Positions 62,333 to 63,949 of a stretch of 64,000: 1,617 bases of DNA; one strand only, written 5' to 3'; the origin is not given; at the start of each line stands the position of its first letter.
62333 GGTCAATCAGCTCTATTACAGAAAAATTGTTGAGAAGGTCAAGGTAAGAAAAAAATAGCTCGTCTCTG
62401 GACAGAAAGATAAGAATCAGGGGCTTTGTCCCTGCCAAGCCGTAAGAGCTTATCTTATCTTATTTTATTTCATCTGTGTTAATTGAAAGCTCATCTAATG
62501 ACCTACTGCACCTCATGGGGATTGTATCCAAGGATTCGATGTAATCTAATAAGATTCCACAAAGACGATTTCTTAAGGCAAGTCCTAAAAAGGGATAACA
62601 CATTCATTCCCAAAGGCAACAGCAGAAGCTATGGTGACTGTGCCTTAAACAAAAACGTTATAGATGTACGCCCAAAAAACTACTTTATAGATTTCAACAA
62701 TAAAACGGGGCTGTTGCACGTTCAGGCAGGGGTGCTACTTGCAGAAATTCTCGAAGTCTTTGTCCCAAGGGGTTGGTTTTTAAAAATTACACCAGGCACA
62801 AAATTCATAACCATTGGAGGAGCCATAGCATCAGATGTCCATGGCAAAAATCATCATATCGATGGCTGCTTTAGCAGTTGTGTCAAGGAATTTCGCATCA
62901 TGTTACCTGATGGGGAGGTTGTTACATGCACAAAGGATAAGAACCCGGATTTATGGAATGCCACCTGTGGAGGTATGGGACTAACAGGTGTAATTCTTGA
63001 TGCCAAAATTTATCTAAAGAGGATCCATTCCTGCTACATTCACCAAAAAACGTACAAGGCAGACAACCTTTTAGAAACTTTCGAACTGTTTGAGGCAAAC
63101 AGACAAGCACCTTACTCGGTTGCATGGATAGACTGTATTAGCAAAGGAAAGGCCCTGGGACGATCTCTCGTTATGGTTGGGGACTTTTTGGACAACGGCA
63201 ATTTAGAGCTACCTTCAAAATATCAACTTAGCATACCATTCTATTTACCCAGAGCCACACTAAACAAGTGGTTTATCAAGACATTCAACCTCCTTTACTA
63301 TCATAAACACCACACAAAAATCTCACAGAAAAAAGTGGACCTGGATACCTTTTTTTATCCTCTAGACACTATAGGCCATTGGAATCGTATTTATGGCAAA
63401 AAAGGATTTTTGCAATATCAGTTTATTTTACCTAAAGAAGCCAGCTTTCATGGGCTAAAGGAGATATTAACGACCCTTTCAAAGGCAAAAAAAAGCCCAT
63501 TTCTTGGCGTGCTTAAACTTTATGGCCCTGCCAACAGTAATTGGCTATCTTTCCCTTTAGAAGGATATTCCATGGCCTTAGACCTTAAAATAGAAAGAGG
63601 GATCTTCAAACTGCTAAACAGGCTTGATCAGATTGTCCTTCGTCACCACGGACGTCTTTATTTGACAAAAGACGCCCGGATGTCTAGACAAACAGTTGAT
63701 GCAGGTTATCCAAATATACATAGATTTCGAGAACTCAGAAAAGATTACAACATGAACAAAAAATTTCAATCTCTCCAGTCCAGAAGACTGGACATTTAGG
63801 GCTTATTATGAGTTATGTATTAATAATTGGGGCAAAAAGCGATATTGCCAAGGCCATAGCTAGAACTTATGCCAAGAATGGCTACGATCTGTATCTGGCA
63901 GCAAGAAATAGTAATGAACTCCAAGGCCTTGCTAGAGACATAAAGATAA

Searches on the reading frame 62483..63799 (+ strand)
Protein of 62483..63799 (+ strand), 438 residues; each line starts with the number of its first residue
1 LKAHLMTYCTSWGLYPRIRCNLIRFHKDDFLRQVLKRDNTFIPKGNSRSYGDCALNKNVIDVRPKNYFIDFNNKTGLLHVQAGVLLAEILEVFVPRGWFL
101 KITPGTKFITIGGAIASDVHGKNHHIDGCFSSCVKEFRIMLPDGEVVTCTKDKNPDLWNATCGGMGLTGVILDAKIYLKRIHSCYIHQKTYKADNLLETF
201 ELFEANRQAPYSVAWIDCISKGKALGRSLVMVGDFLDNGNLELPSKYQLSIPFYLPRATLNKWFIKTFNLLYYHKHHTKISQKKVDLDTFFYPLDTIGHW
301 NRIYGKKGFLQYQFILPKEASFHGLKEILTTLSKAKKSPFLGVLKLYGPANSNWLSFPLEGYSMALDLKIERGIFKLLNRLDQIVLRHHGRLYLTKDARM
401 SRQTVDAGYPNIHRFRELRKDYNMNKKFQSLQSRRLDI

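Call 49: search_protein_families(library=ncbifam, proteins=[window:62483-63799:+], max_evalue=1e-25)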
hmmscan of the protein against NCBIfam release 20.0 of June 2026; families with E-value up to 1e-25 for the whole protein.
window:62483-63799:+ (438 aa): 1 family
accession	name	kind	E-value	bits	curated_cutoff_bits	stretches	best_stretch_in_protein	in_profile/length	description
NF053785.1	DcplphribOxDprE1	equivalog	1.5e-111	373.8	500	1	11-437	7-448/449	decaprenylphosphoryl-beta-D-ribose oxidase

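Call 68: find_encoding_contigs(protein=window:62483-63799:+, flank=10000, max_places=1)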
Protein window:62483-63799:+ (438 aa): no gene with exactly this product is on record in the collection.
